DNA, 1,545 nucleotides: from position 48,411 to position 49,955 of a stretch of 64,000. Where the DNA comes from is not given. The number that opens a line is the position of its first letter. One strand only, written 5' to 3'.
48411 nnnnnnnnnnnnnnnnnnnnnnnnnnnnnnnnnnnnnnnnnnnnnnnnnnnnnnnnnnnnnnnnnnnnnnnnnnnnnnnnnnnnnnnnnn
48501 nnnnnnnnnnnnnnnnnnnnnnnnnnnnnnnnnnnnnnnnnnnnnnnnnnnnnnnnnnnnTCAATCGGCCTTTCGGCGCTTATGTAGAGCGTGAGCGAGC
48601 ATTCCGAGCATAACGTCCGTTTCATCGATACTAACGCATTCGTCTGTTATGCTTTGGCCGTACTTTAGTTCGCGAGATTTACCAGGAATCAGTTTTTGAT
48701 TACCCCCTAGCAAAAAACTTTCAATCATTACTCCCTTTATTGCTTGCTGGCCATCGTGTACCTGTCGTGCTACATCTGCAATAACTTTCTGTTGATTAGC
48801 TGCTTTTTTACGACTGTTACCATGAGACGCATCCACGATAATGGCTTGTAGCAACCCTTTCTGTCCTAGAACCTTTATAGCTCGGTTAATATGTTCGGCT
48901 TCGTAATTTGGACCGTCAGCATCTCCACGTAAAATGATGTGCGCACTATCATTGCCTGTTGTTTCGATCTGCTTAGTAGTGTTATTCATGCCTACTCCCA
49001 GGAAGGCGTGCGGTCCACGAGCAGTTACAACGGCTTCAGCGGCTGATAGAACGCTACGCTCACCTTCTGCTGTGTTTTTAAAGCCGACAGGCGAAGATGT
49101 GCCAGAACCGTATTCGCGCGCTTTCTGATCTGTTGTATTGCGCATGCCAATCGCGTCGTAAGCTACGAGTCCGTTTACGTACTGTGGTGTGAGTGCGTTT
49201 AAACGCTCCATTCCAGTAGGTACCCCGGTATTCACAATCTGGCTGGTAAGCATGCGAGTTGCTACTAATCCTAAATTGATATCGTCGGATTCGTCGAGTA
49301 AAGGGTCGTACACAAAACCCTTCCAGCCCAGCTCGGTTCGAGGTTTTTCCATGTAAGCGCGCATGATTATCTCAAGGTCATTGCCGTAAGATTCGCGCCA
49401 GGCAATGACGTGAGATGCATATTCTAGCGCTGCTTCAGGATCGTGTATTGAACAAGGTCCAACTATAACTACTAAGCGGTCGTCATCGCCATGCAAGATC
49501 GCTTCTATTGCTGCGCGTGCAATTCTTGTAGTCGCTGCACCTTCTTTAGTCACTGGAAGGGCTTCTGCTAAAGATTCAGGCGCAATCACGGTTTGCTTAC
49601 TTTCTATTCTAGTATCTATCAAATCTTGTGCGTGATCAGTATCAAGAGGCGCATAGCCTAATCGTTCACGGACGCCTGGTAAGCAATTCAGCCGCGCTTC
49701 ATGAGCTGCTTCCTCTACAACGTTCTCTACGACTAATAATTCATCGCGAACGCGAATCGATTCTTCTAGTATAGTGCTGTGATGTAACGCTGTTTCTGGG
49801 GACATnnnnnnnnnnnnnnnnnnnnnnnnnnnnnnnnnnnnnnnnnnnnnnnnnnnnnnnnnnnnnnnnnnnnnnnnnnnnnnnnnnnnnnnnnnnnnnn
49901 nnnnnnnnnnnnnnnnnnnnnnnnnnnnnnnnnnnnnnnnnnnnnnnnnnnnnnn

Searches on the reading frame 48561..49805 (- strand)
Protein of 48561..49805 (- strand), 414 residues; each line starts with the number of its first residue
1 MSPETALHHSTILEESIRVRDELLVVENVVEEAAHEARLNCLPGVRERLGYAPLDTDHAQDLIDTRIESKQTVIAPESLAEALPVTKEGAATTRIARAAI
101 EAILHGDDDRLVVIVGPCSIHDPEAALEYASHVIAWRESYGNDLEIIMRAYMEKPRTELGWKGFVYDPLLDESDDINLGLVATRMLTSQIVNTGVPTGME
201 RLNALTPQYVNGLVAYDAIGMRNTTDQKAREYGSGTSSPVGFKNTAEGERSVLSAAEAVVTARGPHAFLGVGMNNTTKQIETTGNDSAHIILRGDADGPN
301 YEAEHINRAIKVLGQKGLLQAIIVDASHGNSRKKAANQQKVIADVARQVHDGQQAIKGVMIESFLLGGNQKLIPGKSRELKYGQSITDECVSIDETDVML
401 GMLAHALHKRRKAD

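Call 62: search_protein_families(library=pfam, proteins=[window:48561-49805:-], max_evalue=0.001)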
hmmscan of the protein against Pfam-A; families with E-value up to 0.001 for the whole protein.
window:48561-49805:- (414 aa): 1 family
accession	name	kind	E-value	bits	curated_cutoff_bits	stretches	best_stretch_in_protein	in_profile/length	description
PF00793.26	DAHP_synth_1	-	1.5e-63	214.7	25.5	1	102-397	9-266/270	DAHP synthetase I family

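Call 89: find_homologous_proteins(query=window:48564-49805:-, max_evalue=1e-40)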
Query window:48564-49805:- (414 aa): 6006 proteins with E <= 1e-40 among 8000 candidates; the best 120 are listed.
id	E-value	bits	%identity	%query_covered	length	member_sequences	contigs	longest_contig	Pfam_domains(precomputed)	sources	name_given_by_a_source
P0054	7.6e-270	912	100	100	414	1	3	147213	PF00793.27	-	-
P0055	1.6e-159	549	64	99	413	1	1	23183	PF00793.27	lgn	-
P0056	1.1e-157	543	64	99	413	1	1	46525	PF00793.27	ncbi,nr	ncbi:MAG: aroG [Candidatus Saccharibacteria bacterium]|nr:aroG [Candidatus Saccharibacteria bacteriu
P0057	8.0e-156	537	62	100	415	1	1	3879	PF00793.27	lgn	-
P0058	4.1e-154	532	60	100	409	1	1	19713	PF00793.27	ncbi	-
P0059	1.4e-152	526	62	100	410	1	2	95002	PF00793.27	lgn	-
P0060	6.4e-151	521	60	100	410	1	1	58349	PF00793.27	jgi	jgi:3-deoxy-7-phosphoheptulonate synthase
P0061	6.1e-150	518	60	99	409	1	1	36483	PF00793.27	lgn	-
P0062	1.7e-149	516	61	100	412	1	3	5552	PF00793.27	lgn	-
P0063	2.8e-149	516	59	99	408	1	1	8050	PF00793.27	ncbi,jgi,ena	-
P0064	3.1e-149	515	61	99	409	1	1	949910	PF00793.27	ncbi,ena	-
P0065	5.4e-149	515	61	98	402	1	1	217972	PF00793.27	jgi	jgi:3-deoxy-7-phosphoheptulonate synthase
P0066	1.1e-148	514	59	99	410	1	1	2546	PF00793.27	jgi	jgi:3-deoxy-7-phosphoheptulonate synthase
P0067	2.8e-148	512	59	99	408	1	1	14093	PF00793.27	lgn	-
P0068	5.3e-148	511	59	100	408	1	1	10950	PF00793.27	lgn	-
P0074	1.1e-146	507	58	100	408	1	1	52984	PF00793.27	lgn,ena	-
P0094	2.8e-142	493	58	100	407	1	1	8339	PF00793.27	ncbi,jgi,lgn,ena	ncbi:MAG TPA: 3-deoxy-7-phosphoheptulonate synthase [Candidatus Saccharimonadales bacterium]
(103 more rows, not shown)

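Call 90: find_encoding_contigs(protein=P0056, flank=800, max_places=1)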
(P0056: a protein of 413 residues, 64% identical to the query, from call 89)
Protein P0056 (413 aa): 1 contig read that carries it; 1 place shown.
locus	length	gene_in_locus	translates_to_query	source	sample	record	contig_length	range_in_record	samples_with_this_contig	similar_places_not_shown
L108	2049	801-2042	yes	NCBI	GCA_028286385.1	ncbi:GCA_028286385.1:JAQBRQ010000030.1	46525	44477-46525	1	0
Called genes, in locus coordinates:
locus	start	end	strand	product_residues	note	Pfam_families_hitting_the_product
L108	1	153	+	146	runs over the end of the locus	PF00572:Ribosomal_L13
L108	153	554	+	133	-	PF00380:Ribosomal_S9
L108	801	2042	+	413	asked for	PF00793:DAHP_synth_1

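Call 91: find_encoding_contigs(protein=P0058, flank=800, max_places=1)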
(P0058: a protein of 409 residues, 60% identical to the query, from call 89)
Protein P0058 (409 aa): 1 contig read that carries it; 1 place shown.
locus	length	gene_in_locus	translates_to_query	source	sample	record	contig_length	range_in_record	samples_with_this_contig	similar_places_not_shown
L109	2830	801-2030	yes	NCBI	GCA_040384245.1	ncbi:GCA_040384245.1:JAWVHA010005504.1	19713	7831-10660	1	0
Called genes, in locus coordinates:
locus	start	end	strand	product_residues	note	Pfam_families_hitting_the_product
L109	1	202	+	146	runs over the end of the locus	PF00572:Ribosomal_L13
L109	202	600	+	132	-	PF00380:Ribosomal_S9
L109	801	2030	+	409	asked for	PF00793:DAHP_synth_1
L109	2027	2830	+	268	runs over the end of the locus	PF00218:IGPS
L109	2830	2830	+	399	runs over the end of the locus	PF00291:PALP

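Call 92: find_encoding_contigs(protein=P0060, flank=800, max_places=1)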
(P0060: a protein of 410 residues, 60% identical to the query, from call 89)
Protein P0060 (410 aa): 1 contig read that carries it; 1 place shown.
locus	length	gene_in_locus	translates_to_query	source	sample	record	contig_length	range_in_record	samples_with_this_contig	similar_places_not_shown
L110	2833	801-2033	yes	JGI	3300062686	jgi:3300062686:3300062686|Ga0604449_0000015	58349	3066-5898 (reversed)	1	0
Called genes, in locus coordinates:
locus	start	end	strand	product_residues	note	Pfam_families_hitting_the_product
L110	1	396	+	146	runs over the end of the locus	PF00572:Ribosomal_L13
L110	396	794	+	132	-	PF00380:Ribosomal_S9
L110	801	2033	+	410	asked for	PF00793:DAHP_synth_1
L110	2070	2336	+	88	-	PF01371:Trp_repressor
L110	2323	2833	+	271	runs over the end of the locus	PF00218:IGPS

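Call 93: find_encoding_contigs(protein=P0074, flank=800, max_places=1)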
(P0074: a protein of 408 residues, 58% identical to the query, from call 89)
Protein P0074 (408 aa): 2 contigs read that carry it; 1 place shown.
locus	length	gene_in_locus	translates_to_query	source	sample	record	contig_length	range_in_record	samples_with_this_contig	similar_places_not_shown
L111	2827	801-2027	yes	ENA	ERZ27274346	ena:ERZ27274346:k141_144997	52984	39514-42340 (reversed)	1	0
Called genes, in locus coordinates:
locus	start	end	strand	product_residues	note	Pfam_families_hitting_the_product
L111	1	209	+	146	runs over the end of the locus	PF00572:Ribosomal_L13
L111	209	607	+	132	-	PF00380:Ribosomal_S9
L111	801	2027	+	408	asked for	PF00793:DAHP_synth_1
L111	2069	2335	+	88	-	PF01371:Trp_repressor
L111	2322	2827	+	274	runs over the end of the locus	PF00218:IGPS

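Call 94: find_encoding_contigs(protein=P0094, flank=800, max_places=1)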
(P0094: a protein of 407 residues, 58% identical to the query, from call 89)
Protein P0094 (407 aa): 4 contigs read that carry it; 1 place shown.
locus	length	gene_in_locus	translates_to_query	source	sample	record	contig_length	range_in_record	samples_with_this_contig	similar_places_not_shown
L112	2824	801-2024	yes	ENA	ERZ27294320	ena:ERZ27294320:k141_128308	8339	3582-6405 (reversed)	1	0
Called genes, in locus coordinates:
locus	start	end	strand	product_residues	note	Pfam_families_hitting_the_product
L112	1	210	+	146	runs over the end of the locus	PF00572:Ribosomal_L13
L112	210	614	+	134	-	PF00380:Ribosomal_S9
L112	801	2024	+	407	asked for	PF00793:DAHP_synth_1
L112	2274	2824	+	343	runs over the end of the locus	PF10546:P63C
